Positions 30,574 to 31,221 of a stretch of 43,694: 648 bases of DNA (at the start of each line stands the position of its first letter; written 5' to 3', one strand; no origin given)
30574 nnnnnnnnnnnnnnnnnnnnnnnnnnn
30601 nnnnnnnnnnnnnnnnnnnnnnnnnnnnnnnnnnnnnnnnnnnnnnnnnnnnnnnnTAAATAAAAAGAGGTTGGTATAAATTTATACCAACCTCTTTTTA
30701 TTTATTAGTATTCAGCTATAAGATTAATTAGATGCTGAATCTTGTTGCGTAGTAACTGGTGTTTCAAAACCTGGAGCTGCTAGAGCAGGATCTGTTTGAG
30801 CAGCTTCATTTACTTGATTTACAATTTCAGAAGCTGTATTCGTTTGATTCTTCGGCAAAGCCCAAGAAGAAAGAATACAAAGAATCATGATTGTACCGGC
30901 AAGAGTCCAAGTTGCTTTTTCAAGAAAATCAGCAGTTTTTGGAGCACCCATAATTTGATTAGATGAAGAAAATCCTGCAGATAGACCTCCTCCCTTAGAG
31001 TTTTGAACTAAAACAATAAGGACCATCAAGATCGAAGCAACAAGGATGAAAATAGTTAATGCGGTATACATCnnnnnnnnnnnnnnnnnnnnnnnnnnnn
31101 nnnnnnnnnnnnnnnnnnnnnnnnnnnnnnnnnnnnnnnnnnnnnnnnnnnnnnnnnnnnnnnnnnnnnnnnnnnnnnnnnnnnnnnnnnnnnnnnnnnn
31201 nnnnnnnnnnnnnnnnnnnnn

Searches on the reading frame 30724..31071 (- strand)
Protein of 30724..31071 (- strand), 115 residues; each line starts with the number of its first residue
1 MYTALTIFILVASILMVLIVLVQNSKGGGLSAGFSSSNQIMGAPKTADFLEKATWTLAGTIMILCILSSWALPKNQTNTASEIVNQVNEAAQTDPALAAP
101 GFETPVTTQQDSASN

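Call 14: search_protein_families(library=pfam, proteins=[window:30724-31071:-])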
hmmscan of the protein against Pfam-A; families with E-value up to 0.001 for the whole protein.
window:30724-31071:- (115 aa): 1 family
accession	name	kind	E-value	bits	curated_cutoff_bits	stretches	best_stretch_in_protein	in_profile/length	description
PF03840.19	SecG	-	7.4e-19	68.1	29.2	1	5-69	2-68/70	Preprotein translocase SecG subunit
